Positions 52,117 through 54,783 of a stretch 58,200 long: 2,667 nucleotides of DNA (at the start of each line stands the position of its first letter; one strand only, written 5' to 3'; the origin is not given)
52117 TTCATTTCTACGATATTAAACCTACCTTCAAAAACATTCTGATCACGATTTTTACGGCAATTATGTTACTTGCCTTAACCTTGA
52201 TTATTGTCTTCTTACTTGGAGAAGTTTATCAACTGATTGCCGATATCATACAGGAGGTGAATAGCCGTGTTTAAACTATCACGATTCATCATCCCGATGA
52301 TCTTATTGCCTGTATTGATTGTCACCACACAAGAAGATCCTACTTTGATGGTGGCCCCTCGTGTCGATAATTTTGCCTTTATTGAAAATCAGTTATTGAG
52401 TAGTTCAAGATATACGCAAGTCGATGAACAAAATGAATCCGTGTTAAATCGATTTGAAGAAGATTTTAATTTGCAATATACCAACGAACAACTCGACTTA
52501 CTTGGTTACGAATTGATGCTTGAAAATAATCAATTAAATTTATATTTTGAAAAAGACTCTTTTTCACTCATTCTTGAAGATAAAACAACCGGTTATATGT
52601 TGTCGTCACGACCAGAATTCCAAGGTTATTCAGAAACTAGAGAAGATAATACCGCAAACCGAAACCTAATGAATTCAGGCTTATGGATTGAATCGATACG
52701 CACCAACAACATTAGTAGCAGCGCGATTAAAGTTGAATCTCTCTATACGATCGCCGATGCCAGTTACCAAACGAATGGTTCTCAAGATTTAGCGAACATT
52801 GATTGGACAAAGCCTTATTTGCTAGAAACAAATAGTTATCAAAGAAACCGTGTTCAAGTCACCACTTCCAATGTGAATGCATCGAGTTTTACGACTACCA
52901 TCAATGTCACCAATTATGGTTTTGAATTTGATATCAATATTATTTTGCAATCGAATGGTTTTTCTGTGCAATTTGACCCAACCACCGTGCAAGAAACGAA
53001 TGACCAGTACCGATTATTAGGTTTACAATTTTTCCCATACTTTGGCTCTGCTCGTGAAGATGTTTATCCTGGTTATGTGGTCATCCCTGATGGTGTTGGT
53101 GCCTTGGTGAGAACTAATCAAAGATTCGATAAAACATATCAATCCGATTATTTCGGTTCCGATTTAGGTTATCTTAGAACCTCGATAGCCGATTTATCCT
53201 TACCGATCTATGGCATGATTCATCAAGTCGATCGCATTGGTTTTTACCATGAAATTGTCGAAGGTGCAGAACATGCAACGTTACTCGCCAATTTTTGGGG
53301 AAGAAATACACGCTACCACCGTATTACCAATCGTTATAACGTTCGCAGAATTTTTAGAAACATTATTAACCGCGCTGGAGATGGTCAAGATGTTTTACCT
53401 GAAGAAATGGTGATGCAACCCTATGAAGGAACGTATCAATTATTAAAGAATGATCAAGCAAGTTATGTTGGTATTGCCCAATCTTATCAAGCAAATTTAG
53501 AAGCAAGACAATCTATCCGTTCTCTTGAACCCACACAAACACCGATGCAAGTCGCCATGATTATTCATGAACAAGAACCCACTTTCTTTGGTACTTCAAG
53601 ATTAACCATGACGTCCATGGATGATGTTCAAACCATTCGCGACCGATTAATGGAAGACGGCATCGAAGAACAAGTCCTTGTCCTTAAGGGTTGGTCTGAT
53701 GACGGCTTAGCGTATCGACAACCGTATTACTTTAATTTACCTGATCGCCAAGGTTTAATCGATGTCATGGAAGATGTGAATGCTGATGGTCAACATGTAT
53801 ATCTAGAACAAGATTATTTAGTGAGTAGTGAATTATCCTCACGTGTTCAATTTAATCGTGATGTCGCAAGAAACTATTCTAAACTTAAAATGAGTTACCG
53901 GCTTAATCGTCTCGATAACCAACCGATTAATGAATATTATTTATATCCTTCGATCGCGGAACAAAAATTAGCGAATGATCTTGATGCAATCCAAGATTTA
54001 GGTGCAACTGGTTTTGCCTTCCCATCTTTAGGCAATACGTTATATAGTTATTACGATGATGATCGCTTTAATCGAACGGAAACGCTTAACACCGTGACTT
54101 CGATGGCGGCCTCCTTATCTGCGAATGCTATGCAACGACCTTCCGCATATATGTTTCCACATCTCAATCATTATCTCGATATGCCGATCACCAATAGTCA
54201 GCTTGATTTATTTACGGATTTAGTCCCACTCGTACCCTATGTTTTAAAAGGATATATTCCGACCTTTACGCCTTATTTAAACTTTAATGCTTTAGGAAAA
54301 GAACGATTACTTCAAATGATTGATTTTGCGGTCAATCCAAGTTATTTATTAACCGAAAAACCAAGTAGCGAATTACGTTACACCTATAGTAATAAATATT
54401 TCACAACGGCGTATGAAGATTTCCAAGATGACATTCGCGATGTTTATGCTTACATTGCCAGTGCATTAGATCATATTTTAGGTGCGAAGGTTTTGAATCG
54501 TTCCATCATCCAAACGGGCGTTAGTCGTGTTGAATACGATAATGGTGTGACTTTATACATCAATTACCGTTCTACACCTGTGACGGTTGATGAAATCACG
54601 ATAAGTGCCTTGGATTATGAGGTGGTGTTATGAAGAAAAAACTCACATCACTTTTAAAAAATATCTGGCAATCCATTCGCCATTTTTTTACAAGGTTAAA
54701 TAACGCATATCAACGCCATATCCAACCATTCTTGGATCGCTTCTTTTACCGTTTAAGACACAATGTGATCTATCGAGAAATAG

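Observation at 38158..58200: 20-kb single-strand glycan locus with known beta-glucan parts around an uncharacterised three-gene core, two ABC permease pairs, and no ATPase or regulator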

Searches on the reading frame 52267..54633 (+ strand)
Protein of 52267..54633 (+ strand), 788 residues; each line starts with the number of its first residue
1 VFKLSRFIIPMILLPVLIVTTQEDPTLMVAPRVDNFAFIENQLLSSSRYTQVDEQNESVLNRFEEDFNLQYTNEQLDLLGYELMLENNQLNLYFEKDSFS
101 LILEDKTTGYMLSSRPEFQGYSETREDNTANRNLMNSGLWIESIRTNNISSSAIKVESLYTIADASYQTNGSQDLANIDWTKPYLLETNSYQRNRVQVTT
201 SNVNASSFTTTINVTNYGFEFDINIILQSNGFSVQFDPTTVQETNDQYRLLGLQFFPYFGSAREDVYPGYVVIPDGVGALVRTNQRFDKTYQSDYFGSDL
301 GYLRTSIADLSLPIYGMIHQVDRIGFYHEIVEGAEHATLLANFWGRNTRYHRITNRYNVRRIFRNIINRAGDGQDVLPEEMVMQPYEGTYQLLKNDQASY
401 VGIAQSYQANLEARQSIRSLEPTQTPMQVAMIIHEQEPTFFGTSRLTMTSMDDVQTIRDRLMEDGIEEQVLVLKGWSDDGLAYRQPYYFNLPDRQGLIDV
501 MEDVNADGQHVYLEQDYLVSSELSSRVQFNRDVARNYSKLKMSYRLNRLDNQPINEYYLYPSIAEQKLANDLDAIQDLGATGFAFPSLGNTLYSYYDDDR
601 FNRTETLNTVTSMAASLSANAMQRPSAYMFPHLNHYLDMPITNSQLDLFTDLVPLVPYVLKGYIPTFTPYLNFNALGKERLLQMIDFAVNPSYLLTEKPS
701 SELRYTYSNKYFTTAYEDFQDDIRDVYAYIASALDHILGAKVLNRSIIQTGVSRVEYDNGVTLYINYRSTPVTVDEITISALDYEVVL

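Call 5: search_protein_families(library=pfam, proteins=[window:52267-54633:+], max_evalue=0.01)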
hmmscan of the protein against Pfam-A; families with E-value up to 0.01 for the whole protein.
window:52267-54633:+ (788 aa): 1 family
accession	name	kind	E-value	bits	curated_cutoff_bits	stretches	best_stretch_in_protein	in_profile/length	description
PF18952.6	DUF5696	-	3.2e-122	409.5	25.6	1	205-784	8-612/612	Family of unknown function (DUF5696)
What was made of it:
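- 52267..54633 (+): DUF5696 protein. N-terminal TM anchor and an extracellular three-domain body: beta-sandwich, (beta/alpha)8 barrel, beta-sandwich. Pfam PF18952, E 3e-122 (call 5).
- Checked: 52267-54633 is DUF5696, E 3e-122 (call 5).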

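Call 10: search_protein_families(library=ncbifam, proteins=[window:52267-54633:+], max_evalue=0.01)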
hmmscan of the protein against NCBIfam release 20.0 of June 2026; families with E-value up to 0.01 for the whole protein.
window:52267-54633:+ (788 aa): 0 families

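Call 15: find_homologous_proteins(query=window:52267-54633:+, max_evalue=0.00001)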
Query window:52267-54633:+ (788 aa): 258 proteins with E <= 0.00001 among 8000 candidates; the best 120 are listed.
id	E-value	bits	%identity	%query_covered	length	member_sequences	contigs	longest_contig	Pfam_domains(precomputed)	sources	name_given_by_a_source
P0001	0.0e+0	1763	100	100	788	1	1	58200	PF18952.7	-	-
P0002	0.0e+0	1762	100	100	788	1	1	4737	PF18952.7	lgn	-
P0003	0.0e+0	1758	100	100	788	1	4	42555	PF18952.7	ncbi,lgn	-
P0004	0.0e+0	1757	100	100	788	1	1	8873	PF18952.7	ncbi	-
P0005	0.0e+0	1756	100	100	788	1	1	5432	PF18952.7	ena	-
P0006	0.0e+0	1756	99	100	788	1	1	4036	PF18952.7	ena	-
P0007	0.0e+0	1755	99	100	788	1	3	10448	PF18952.7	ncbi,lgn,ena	-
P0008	0.0e+0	1754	99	100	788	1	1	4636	PF18952.7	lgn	-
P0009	0.0e+0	1754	99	100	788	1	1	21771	PF18952.7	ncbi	-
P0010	0.0e+0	1753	99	100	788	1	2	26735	PF18952.7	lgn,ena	-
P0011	0.0e+0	1751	99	100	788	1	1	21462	PF18952.7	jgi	-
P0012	0.0e+0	1751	99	100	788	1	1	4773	PF18952.7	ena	-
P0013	0.0e+0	1751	99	100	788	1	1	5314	PF18952.7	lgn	-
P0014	0.0e+0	1750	99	100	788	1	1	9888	PF18952.7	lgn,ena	-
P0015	0.0e+0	1750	99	100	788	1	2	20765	PF18952.7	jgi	-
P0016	0.0e+0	1749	99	100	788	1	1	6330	PF18952.7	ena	-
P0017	0.0e+0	1749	99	100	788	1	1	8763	PF18952.7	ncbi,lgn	-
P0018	0.0e+0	1749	99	100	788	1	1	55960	PF18952.7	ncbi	-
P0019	0.0e+0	1748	99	100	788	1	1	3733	PF18952.7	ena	-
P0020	0.0e+0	1748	99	100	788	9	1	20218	PF18952.7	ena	-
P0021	0.0e+0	1746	99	100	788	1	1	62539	PF18952.7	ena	-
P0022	0.0e+0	1746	99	100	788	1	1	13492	PF18952.7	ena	-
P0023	0.0e+0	1740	100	99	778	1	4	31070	PF18952.7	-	-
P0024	0.0e+0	1740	98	100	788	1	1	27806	PF18952.7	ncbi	-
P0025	0.0e+0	1732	98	100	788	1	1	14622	PF18952.7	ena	-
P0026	0.0e+0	1732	99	99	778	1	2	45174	PF18952.7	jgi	-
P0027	0.0e+0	1728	98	100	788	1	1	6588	PF18952.7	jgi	-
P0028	0.0e+0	1728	99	99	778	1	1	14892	PF18952.7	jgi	jgi:hypothetical protein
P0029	0.0e+0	1726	99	99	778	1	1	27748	PF18952.7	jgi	-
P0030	0.0e+0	1714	97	100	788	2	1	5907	PF18952.7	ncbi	-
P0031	0.0e+0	1614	89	100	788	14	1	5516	PF18952.7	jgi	jgi:hypothetical protein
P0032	0.0e+0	1593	88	100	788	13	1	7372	PF18952.7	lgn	-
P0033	0.0e+0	1591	89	100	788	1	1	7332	PF18952.7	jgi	-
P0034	0.0e+0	1586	88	100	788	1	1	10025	PF18952.7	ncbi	ncbi:MAG: hypothetical protein RIS53_747 [Bacillota bacterium]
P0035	0.0e+0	1565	88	99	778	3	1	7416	PF18952.7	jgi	jgi:hypothetical protein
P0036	0.0e+0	1521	85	100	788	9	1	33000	PF18952.7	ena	-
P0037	0.0e+0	1501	82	100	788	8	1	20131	PF18952.7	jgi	-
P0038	0.0e+0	1308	72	100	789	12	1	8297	PF18952.7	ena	-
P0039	0.0e+0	1299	72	100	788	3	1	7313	PF18952.7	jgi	jgi:hypothetical protein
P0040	0.0e+0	1298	72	100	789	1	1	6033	PF18952.7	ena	-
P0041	0.0e+0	1298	72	100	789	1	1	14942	PF18952.7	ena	-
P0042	0.0e+0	1297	71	100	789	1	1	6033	PF18952.7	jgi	jgi:hypothetical protein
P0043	0.0e+0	1297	72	100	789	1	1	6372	PF18952.7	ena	-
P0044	0.0e+0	1297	71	100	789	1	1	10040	PF18952.7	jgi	jgi:hypothetical protein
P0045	0.0e+0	1296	71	100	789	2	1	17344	PF18952.7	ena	-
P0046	0.0e+0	1296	72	100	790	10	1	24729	PF18952.7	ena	-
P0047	0.0e+0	1294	71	100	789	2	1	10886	PF18952.7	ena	-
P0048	0.0e+0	1292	71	100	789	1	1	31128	PF18952.7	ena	-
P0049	0.0e+0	1292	71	100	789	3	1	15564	PF18952.7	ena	-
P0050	0.0e+0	1289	72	100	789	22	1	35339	PF18952.7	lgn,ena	-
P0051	0.0e+0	1281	72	99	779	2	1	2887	PF18952.7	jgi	jgi:hypothetical protein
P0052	0.0e+0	1271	70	100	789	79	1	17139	PF18952.7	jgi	jgi:hypothetical protein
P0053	0.0e+0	1271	71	100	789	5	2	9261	PF18952.7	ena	-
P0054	0.0e+0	1266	71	100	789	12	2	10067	PF18952.7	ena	-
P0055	0.0e+0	1256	69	100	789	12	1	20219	PF18952.7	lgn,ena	-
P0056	0.0e+0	1255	70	99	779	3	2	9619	PF18952.7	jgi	jgi:hypothetical protein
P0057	0.0e+0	1238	70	100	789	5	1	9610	PF18952.7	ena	-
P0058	0.0e+0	1218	68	100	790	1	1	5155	PF18952.7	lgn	-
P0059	0.0e+0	1179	65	100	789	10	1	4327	PF18952.7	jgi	jgi:hypothetical protein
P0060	0.0e+0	1179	66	98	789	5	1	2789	PF18952.7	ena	-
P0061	0.0e+0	1172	66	98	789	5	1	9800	PF18952.7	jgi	jgi:hypothetical protein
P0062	0.0e+0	1167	65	100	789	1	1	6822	PF18952.7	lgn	-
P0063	0.0e+0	1164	65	99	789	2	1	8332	PF18952.7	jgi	jgi:hypothetical protein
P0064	0.0e+0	1160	64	98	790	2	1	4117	PF18952.7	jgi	jgi:hypothetical protein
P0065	0.0e+0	1093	62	98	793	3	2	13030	PF18952.7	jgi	jgi:hypothetical protein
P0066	0.0e+0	1090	60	100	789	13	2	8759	PF18952.7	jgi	jgi:hypothetical protein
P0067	0.0e+0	1087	60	99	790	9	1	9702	PF18952.7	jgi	jgi:hypothetical protein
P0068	0.0e+0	1086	61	100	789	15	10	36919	PF18952.7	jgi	jgi:hypothetical protein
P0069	0.0e+0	1082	61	100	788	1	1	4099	PF18952.7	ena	-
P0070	0.0e+0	1081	61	100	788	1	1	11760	PF18952.7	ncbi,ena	-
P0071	0.0e+0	1080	61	100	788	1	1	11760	PF18952.7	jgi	-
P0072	0.0e+0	1071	60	99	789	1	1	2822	PF18952.7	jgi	jgi:hypothetical protein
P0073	0.0e+0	1068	60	100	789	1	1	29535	PF18952.7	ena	-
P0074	0.0e+0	1055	59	100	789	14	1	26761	PF18952.7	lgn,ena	-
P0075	0.0e+0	1055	57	100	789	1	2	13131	PF18952.7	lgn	-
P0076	0.0e+0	1050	59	100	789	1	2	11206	PF18952.7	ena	-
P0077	0.0e+0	1050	59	99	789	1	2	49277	PF18952.7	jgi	jgi:hypothetical protein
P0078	0.0e+0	1042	58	100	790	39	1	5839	PF18952.7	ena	-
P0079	4.7e-292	989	56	100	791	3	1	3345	PF18952.7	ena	-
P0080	1.5e-287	974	55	96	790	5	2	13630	PF18952.7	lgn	-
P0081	1.4e-285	968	54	100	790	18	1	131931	PF18952.7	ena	-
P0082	3.6e-280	950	53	100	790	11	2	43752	PF18952.7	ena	-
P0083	6.5e-279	946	54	100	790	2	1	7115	PF18952.7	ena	-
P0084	2.7e-278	944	54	100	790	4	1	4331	PF18952.7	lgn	-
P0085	1.2e-277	941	54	98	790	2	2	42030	PF18952.7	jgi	jgi:hypothetical protein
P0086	1.8e-277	941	54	100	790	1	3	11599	PF18952.7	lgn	-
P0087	5.5e-274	929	53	100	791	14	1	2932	PF18952.7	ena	-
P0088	1.4e-272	925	53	100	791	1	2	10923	PF18952.7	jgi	jgi:hypothetical protein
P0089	2.1e-272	924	54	100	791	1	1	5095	PF18952.7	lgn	-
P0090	7.4e-272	922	53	100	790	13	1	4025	PF18952.7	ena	-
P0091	1.2e-266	905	52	100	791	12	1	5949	PF18952.7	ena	-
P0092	4.8e-239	814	49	99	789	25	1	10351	PF18952.7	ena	-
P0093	3.7e-230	784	47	100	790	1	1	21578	PF18952.7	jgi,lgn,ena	jgi:hypothetical protein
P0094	2.0e-227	775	46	100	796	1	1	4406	PF18952.7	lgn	-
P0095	4.1e-226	771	47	95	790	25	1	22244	PF18952.7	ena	-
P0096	8.6e-223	760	47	96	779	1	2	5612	PF18952.7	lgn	-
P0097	1.9e-221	756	46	99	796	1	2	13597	PF18952.7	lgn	-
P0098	6.1e-221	754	45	100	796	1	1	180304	PF18952.7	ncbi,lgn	ncbi:MAG: DUF5696 domain-containing protein [Acholeplasmataceae bacterium]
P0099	1.0e-220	753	45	100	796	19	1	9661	PF18952.7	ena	-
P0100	5.6e-220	751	44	100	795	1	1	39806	PF18952.7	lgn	-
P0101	1.0e-219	750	46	96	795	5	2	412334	PF18952.7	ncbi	-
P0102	1.2e-219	750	45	100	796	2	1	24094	PF18952.7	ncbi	-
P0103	2.2e-218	746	44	100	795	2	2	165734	PF18952.7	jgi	-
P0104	4.9e-218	744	43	100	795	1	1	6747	PF18952.7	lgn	-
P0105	1.0e-217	743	45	96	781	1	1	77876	PF18952.7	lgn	-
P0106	1.9e-217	742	46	96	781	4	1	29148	PF18952.7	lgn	-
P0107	5.9e-217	741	45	96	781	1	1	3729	PF18952.7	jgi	-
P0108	6.7e-217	741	45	96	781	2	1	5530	PF18952.7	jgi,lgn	-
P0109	8.3e-217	740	46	96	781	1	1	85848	PF18952.7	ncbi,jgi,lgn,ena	-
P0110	1.1e-216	740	46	96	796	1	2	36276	PF18952.7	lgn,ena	-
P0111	2.0e-216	739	43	100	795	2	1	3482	PF18952.7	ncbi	-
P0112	2.1e-216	739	45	96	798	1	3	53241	PF18952.7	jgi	jgi:hypothetical protein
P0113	2.7e-216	739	46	96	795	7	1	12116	PF18952.7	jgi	jgi:hypothetical protein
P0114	1.3e-214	733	46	96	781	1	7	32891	PF18952.7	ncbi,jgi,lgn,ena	-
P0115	1.7e-214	733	44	100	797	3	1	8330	PF18952.7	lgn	-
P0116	4.0e-214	731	46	95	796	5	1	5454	PF18952.7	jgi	jgi:hypothetical protein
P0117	8.2e-214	730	44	100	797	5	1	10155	PF18952.7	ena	-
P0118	2.5e-213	729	45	96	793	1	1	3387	PF18952.7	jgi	jgi:hypothetical protein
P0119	3.3e-213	728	44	100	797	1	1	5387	PF18952.7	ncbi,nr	ncbi:MAG: DUF5696 domain-containing protein [Acholeplasmataceae bacterium]|nr:DUF5696 domain-contain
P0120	7.6e-213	727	44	100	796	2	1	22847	PF18952.7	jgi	-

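Call 17: find_related_loci(query=A1, collection=genome_contigs, flank=10000)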
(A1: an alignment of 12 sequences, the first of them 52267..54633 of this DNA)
Query A1 (788 aa) in genome_contigs; peptide patterns used: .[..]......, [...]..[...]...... (x = any residue, [..] = any of these).
68 stretches matched a pattern; 52 encode a relative of the query (tblastn E <= 1e-3); 51 distinct loci.
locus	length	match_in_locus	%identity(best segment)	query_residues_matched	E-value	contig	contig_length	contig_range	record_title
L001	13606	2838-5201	87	1-788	0e+0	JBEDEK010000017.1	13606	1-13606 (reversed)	MAG: Bacillota bacterium isolate NASQAN2014_185_B_bin.99 scaffold_671007, whole genome shotgun sequence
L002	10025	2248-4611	88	1-788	0e+0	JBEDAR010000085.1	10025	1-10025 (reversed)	MAG: Bacillota bacterium isolate NASQAN2014_035_B_bin.38 scaffold_438214, whole genome shotgun sequence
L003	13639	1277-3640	85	1-788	0e+0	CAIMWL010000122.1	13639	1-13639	MAG: uncultured Bacillales bacterium isolate LaPlata-a_bin-2501 genome assembly, contig: bin-2501:122/126, whole genome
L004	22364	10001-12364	71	1-788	0e+0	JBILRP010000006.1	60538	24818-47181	MAG: Bacilli bacterium isolate ME2018-06-14_3300042564_group8_bin342 Rohwer_bin1439_scaffold_287_c1, whole genome shotgu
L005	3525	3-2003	84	122-788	0e+0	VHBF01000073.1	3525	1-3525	MAG: Bacillota bacterium isolate M_surface_6_m1_040 M_surface_6_m1_040_Ga0194115_10034047, whole genome shotgun sequence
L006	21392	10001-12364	70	1-788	0e+0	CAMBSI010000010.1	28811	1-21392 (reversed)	MAG: Staphylococcus epidermidis isolate GE-07nov19-22 genome assembly, contig: GE-07nov19-C1448, whole genome shotgun se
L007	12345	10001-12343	71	1-781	0e+0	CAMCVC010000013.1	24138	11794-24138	MAG: Staphylococcus epidermidis isolate ME-08apr19-191 genome assembly, contig: ME-08apr19-C4363, whole genome shotgun s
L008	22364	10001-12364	99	1-788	0e+0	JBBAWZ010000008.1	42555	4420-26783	MAG: Bacilli bacterium isolate EUL_362 ctg8-EUL_362, whole genome shotgun sequence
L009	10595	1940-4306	54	1-787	0e+0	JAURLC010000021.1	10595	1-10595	MAG: Bacillota bacterium isolate SFB_Oligo_Co_111 k141_1216801, whole genome shotgun sequence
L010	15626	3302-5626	54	1-773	0e+0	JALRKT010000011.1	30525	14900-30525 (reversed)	MAG: Bacilli bacterium isolate YM.12 NODE_11_length_30525_cov_6.892768, whole genome shotgun sequence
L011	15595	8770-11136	52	1-787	0e+0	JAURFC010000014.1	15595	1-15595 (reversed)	MAG: Bacillota bacterium isolate SFB_3D_100_73 k141_1843616_length_15595_cov_20.7313, whole genome shotgun sequence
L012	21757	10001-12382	45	1-787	0e+0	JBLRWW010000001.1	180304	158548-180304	MAG: Acholeplasmataceae bacterium isolate TamC05-21 NODE_5_length_180304_cov_7.994430, whole genome shotgun sequence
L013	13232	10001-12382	45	1-787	0e+0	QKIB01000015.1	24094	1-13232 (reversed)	MAG: Acholeplasmatales bacterium isolate SZUA-569 scaffold_4930, whole genome shotgun sequence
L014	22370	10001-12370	45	1-787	0e+0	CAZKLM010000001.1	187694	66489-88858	MAG TPA_asm: uncultured Acholeplasmataceae bacterium isolate binchicken_co324_1 genome assembly, contig: NODE_28_length_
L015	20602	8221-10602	45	1-787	0e+0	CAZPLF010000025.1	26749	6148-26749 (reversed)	MAG TPA_asm: uncultured Mariniplasma sp. isolate SRP178699_co1_430 genome assembly, contig: NODE_1998_length_26749_cov_1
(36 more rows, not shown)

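Call 23: search_protein_families(library=pfam, proteins=[L008:15522-16238:+, L008:16235-17557:+, L008:17529-18578:+, L008:18571-19161:-, L008:19241-20581:+, L008:20588-21595:+, L008:21605-22279:+], max_evalue=0.001)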
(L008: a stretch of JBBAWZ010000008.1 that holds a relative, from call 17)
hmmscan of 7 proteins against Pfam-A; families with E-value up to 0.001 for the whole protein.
L008:15522-16238:+ (238 aa): 1 family
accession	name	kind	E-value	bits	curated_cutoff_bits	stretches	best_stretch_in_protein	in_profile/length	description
PF00722.28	Glyco_hydro_16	-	2.9e-22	79.4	22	1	51-219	28-166/175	Glycosyl hydrolases family 16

L008:16235-17557:+ (440 aa): 3 families
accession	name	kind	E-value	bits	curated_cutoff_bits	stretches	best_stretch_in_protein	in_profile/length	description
PF02055.22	Glyco_hydro_30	-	2.7e-74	250.7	23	1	42-371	3-348/348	Glycosyl hydrolase family 30 TIM-barrel domain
PF17189.10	Glyco_hydro_30C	-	6.3e-14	52.3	22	1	375-435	2-65/65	Glycosyl hydrolase family 30 beta sandwich domain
PF02057.21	Glyco_hydro_59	-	0.00041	20.2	27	1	121-328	79-255/294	Glycosyl hydrolase family 59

L008:17529-18578:+ (349 aa): 5 families
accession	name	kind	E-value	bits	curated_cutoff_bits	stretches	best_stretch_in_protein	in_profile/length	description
PF13377.12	Peripla_BP_3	-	3.8e-30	105.6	26.5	1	183-345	2-167/167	Periplasmic binding protein-like domain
PF00532.27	Peripla_BP_1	-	2.7e-17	63.6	22.2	1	71-336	1-274/281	Periplasmic binding proteins and sugar binding domain of LacI family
PF00356.27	LacI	-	3.5e-08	33.5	27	1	15-58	1-44/46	Bacterial regulatory proteins, lacI family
PF13407.12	Peripla_BP_4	-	3.1e-07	30.6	35.1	1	87-323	9-254/258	Periplasmic binding protein domain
PF01381.28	HTH_3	-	0.00021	21.7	23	1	10-44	6-40/55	Helix-turn-helix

L008:18571-19161:- (196 aa): 1 family
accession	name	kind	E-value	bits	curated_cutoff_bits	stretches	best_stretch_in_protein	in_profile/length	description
PF09335.16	VTT_dom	-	5.7e-05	24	33.9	1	44-146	4-108/123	VTT domain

L008:19241-20581:+ (446 aa): 2 families
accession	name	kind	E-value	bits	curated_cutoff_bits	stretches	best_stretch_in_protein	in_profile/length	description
PF11700.14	ATG22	-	1.8e-49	169.2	24.1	1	17-435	7-469/482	Vacuole effluxer Atg22 like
PF07690.21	MFS_1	-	3.6e-28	98.9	33.4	2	32-395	2-347/347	Major Facilitator Superfamily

L008:20588-21595:+ (335 aa): 1 family
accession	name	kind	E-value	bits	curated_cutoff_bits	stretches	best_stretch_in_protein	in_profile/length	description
PF00882.24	Zn_dep_PLPC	-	6e-10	39.8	26.8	1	6-153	1-128/167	Zinc dependent phospholipase C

L008:21605-22279:+ (224 aa): 0 families

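Call 33: search_dna_similar(query=window:52267-54633:+, collection=plasmids, mode=protein, max_evalue=0.001, max_rows=20)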
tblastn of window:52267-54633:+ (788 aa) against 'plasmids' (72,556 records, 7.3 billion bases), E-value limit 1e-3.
Records with a match: 2; places in all: 2; records where one place covers at least 80% of the query: 1.
Best place of each record, by identity: <60% 2.
By first word of the organism name: Paenibacillus 1; Butyrivibrio 1.
By predicted mobility (MOB-suite, as given by PLSDB): non-mobilizable 2.
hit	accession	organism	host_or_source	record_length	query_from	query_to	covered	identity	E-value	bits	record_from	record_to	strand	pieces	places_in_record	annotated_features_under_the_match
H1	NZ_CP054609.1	Paenibacillus cellulosilyticus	cell culture,soil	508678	73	786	91%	23.1%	9e-32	141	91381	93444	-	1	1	DUF5696 domain-containing protein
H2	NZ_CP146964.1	Butyrivibrio fibrisolvens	Bovinae,Bovine rumen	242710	219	781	71%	23.5%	2e-28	130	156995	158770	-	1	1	DUF5696 domain-containing protein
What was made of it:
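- Tried and rejected: The plasmid collection gave only two DUF5696 hits, but both were useful (call 33).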
